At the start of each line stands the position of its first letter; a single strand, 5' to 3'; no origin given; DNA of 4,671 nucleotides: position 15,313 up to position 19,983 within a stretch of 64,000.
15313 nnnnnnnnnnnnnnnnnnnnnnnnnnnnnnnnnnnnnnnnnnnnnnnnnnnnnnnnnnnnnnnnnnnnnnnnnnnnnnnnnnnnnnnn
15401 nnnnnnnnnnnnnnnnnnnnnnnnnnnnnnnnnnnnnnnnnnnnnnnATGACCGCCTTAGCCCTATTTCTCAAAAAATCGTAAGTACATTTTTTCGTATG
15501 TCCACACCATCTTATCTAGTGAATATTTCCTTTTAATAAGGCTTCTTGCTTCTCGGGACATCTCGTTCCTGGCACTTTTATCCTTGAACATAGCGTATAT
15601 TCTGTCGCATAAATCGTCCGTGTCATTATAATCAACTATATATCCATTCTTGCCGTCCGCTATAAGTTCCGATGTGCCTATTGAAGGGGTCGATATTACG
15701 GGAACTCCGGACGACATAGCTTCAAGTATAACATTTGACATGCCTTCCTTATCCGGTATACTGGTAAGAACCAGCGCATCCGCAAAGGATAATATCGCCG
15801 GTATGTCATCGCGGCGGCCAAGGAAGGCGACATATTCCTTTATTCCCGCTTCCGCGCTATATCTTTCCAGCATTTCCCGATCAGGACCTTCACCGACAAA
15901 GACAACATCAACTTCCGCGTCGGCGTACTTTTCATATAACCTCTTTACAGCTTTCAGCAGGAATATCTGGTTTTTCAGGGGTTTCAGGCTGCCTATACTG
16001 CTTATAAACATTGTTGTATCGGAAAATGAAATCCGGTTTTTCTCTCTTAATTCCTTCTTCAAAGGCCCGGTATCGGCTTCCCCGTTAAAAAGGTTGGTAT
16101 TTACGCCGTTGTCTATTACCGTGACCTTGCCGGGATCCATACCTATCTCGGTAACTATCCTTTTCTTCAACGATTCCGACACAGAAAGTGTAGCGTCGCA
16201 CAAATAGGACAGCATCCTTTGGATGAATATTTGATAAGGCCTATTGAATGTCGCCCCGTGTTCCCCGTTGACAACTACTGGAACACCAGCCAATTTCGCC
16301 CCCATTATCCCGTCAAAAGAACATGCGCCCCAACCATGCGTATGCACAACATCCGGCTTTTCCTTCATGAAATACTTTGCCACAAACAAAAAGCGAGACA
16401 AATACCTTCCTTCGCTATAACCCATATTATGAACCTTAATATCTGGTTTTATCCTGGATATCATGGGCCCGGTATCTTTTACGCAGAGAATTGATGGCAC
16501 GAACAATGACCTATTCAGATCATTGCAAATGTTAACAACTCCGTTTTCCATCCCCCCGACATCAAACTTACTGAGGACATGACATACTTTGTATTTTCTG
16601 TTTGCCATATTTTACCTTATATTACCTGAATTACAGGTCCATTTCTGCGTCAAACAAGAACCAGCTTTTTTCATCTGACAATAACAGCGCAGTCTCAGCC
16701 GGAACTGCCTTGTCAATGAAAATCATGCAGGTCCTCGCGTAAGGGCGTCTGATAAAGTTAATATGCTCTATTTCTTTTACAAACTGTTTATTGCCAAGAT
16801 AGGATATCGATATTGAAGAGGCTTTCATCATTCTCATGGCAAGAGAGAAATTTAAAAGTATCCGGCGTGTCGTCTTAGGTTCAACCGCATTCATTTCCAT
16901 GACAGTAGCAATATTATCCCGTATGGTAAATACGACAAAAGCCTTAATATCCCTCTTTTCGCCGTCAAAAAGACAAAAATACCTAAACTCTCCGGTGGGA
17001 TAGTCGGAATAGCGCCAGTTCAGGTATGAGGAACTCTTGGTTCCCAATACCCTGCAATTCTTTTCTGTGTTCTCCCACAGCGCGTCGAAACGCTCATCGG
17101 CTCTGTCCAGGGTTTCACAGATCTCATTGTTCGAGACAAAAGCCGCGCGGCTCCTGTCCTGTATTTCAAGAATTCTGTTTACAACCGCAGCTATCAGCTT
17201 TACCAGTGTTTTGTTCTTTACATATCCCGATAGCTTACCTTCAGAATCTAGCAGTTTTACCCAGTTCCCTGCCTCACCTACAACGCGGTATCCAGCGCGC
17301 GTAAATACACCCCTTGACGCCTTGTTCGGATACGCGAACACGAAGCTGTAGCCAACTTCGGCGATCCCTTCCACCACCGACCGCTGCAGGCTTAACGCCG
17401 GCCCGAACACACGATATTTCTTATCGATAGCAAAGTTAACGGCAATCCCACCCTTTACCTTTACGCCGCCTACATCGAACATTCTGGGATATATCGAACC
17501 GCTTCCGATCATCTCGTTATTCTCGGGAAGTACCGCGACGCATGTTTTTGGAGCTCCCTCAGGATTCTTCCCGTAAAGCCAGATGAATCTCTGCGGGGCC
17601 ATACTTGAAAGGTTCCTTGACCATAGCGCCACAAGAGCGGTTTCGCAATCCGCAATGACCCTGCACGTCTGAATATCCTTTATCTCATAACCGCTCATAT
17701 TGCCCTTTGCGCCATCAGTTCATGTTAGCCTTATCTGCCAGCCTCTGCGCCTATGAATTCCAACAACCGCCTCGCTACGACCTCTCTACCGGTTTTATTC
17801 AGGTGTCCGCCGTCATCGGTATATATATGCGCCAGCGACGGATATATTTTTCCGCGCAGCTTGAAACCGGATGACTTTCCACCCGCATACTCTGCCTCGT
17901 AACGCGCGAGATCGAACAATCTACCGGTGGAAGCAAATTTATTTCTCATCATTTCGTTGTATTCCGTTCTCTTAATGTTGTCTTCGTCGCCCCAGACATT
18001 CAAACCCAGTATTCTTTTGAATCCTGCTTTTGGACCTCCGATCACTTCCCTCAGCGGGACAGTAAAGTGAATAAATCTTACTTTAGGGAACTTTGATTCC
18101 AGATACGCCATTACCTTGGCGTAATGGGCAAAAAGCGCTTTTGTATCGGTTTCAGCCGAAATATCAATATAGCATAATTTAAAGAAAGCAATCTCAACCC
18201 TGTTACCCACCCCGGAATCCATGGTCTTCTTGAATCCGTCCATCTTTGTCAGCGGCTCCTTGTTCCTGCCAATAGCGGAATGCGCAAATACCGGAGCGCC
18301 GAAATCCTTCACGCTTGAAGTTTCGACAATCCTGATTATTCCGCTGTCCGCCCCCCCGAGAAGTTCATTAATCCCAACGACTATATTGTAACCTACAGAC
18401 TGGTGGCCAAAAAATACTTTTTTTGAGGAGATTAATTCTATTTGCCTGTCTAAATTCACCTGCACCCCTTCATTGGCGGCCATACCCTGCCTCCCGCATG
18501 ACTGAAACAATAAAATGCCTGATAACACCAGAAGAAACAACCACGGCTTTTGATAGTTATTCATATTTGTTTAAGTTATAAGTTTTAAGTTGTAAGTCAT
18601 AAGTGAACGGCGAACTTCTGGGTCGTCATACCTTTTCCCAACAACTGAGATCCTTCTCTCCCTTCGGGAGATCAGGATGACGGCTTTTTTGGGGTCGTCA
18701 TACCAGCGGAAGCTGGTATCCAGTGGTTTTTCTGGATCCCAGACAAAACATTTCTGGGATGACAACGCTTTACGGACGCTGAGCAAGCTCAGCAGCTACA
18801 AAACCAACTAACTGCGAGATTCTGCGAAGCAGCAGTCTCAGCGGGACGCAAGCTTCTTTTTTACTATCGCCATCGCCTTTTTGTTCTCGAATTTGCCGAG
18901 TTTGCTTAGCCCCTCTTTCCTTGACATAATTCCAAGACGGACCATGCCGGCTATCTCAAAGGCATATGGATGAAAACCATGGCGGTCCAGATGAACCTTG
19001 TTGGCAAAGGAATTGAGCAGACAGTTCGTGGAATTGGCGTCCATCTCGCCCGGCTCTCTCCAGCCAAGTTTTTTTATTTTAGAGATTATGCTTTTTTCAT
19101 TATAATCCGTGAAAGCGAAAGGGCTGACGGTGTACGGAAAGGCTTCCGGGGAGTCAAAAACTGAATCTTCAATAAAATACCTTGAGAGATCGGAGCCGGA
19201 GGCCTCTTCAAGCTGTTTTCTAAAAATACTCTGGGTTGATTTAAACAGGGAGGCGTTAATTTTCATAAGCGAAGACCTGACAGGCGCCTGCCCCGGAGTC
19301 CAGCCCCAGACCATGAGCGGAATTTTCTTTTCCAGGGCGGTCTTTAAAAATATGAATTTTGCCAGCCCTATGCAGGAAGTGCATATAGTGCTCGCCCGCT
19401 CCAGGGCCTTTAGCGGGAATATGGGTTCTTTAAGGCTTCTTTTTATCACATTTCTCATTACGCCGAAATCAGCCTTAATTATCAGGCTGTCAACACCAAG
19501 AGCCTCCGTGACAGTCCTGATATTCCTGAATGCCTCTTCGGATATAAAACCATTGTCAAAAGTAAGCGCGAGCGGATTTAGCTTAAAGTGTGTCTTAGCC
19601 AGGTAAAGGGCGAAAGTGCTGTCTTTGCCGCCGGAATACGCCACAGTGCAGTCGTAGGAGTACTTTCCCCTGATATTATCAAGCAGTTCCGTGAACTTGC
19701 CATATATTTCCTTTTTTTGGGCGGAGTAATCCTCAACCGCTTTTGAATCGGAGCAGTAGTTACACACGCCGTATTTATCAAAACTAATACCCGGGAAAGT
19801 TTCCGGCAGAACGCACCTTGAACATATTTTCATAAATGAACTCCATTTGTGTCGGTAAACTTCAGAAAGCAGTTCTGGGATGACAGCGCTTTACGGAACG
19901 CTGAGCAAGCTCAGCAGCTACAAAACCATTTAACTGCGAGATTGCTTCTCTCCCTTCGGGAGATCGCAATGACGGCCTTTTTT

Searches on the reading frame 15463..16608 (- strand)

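Call 12: search_protein_families(library=pfam, proteins=[window:15463-16608:-], max_evalue=0.001)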
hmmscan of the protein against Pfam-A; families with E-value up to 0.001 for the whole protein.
window:15463-16608:- (381 aa): 7 families
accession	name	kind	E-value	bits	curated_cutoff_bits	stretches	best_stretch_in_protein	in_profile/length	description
PF00534.26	Glycos_transf_1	-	5.2e-33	114.4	26.4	1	190-356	6-171/172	Glycosyl transferases group 1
PF13692.12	Glyco_trans_1_4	-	8e-32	110.9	27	1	203-343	5-142/142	Glycosyl transferases group 1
PF13439.12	Glyco_transf_4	-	2e-22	80.5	28.5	1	17-172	1-169/170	Glycosyltransferase Family 4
PF13579.12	Glyco_trans_4_4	-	4.5e-10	40.5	29.7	1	18-168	1-158/158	Glycosyl transferase 4-like domain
PF20706.3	GT4-conflict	-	3.3e-06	26.8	26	1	196-365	194-379/385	Family 4 Glycosyltransferase in conflict systems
PF13524.12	Glyco_trans_1_2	-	1.9e-05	25.1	25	1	217-366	5-137/144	Glycosyl transferase-like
PF13477.12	Glyco_trans_4_2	-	0.00011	22.9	23.4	1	49-137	37-129/139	Glycosyl transferase 4-like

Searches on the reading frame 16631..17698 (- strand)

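Call 12: search_protein_families(library=pfam, proteins=[window:16631-17698:-], max_evalue=0.001)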
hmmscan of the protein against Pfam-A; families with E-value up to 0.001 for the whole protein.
window:16631-17698:- (355 aa): 1 family
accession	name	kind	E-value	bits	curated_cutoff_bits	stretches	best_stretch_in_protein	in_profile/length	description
PF00583.31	Acetyltransf_1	-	0.00088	20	20.7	0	49-137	31-116/116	Acetyltransferase (GNAT) family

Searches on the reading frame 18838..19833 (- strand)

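Call 12: search_protein_families(library=pfam, proteins=[window:18838-19833:-], max_evalue=0.001)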
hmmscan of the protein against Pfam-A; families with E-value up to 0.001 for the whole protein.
window:18838-19833:- (331 aa): 2 families
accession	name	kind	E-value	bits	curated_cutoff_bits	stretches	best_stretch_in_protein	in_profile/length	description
PF24167.1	DUF7411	-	4.4e-05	23.6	28.7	1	62-145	3-81/194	Family of unknown function (DUF7411)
PF06508.19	QueC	-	0.00025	21.1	22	1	64-136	4-73/210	Queuosine biosynthesis protein QueC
